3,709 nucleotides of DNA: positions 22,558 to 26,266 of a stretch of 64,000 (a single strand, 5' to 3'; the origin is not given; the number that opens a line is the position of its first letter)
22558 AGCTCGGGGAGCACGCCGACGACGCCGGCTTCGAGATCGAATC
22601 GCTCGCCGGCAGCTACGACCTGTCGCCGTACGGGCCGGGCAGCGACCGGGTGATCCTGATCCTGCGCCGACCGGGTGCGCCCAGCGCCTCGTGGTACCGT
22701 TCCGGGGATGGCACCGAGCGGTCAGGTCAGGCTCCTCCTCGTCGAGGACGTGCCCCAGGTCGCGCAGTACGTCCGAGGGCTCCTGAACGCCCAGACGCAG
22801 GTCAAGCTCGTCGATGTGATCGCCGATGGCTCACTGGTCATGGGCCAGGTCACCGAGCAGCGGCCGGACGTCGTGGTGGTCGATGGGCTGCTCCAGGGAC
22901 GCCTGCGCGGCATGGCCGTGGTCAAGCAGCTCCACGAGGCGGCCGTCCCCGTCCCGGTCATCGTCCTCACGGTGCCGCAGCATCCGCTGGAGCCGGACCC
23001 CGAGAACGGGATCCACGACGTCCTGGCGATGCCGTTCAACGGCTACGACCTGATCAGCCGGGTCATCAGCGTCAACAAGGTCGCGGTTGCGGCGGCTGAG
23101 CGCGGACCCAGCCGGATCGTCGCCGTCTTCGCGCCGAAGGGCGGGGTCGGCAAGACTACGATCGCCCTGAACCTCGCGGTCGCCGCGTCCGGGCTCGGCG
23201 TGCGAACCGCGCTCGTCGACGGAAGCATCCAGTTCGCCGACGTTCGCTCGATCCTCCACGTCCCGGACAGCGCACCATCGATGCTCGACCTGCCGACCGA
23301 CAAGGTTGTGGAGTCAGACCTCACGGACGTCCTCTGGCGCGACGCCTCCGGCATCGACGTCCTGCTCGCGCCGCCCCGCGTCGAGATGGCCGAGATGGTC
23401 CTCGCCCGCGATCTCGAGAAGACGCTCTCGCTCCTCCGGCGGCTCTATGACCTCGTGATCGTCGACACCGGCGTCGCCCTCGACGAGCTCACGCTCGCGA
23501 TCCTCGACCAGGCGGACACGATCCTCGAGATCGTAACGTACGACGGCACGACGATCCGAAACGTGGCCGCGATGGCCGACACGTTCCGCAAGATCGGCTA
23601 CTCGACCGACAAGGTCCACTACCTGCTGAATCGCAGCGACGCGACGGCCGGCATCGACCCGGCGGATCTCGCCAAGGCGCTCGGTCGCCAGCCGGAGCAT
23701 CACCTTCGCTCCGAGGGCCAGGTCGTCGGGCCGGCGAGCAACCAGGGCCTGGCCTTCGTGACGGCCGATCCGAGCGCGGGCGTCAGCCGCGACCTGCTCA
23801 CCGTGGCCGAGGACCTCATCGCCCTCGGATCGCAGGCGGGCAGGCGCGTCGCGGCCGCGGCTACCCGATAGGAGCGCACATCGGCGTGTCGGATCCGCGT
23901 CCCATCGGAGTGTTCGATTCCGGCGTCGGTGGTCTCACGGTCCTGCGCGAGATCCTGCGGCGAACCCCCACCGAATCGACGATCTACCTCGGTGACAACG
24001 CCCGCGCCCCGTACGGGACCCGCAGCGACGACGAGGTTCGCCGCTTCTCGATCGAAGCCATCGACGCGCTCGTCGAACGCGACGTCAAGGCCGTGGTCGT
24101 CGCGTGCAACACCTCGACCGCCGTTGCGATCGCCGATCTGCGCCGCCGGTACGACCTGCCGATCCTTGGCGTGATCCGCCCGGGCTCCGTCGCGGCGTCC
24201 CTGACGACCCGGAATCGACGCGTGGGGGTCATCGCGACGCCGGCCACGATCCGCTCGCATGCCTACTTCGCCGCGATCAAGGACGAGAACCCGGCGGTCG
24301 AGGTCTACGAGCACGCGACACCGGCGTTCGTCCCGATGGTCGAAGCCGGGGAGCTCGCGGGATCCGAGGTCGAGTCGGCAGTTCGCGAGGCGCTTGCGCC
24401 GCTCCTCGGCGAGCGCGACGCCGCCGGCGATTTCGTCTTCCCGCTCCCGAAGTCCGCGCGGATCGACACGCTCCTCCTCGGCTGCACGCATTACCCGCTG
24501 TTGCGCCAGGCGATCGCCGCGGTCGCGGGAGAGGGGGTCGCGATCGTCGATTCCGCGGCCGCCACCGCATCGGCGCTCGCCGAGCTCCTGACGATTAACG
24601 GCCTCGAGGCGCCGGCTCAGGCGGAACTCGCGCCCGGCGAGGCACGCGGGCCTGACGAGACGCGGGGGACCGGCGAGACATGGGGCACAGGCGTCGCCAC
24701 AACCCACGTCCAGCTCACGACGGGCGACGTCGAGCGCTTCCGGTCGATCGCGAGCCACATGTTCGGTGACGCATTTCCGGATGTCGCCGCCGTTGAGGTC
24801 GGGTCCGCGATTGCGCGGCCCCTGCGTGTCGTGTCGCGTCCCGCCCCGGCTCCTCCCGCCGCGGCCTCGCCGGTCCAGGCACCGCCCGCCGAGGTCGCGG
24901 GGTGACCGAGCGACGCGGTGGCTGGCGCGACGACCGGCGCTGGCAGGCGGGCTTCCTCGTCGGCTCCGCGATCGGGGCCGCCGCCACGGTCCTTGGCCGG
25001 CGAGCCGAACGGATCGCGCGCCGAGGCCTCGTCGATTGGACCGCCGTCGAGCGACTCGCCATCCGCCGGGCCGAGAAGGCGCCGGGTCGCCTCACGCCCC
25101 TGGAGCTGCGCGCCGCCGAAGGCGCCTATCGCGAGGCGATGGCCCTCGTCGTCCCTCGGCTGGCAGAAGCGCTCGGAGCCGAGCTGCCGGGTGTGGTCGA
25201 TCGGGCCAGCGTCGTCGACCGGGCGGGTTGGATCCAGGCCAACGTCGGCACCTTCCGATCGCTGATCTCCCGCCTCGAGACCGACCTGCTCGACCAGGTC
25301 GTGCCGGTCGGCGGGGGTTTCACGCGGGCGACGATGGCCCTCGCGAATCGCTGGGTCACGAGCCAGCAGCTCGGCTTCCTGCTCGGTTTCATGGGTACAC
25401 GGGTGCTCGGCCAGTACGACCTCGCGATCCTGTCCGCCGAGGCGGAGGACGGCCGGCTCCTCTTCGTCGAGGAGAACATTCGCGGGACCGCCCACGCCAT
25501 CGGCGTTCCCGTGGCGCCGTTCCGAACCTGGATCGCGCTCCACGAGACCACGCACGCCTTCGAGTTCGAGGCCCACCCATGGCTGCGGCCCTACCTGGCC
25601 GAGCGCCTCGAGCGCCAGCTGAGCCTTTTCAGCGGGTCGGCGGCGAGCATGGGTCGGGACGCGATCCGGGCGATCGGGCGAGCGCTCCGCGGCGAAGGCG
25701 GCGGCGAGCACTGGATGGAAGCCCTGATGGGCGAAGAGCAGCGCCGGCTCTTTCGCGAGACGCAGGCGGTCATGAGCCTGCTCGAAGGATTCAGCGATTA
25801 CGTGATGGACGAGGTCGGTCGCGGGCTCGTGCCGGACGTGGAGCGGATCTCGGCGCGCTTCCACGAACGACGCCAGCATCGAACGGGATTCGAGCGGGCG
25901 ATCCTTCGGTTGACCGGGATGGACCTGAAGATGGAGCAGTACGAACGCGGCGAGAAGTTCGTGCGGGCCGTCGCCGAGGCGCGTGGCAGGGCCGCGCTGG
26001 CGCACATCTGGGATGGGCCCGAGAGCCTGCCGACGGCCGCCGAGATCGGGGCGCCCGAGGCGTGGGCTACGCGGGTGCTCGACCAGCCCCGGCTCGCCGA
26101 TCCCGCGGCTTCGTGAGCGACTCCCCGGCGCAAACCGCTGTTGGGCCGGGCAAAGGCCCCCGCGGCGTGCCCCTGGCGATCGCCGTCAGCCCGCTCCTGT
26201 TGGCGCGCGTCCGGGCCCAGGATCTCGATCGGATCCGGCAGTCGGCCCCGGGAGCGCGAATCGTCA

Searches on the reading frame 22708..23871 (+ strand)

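Call 65: search_protein_families(library=pfam, proteins=[window:22708-23871:+], max_evalue=0.0001)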
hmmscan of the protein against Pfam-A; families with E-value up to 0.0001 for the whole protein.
window:22708-23871:+ (387 aa): 4 families
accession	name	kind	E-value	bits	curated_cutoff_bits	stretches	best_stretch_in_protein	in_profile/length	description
PF13614.12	AAA_31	-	2.9e-13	50.6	27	1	136-297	2-168/177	AAA domain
PF00072.30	Response_reg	-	1.8e-11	44.6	30.2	1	10-118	2-109/111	Response regulator receiver domain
PF01656.29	CbiA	-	2.5e-09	37.6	25.4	1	138-285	1-54/125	CobQ/CobB/MinD/ParA nucleotide binding domain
PF10609.15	ParA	-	1.2e-07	31.9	27.1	1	136-191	4-59/246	NUBPL iron-transfer P-loop NTPase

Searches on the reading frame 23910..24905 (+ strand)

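Call 65: search_protein_families(library=pfam, proteins=[window:23910-24905:+], max_evalue=0.0001)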
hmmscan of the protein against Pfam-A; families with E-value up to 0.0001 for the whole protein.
window:23910-24905:+ (331 aa): 1 family
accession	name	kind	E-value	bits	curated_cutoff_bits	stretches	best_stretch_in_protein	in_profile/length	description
PF01177.27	Asp_Glu_race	-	7.4e-19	68.8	31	1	13-222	14-210/211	Asp/Glu/Hydantoin racemase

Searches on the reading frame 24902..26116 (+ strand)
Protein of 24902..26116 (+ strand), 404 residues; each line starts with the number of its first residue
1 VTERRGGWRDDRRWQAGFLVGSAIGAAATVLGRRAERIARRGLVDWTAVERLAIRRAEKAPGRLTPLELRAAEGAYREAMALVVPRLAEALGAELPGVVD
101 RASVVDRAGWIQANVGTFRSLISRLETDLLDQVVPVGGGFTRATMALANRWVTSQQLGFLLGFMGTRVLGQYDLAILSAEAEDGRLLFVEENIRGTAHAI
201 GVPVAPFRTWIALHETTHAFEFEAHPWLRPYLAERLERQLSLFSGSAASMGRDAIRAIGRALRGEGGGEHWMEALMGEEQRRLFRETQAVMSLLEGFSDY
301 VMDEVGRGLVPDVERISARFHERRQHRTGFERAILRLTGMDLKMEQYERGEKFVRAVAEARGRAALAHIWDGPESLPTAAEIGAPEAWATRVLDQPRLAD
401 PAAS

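Call 65: search_protein_families(library=pfam, proteins=[window:24902-26116:+], max_evalue=0.0001)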
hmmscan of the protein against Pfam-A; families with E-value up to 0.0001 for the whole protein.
window:24902-26116:+ (404 aa): 1 family
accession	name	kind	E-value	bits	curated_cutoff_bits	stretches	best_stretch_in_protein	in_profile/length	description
PF10103.15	Zincin_2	-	6.5e-76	256.3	25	1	44-388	1-343/344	Zincin-like metallopeptidase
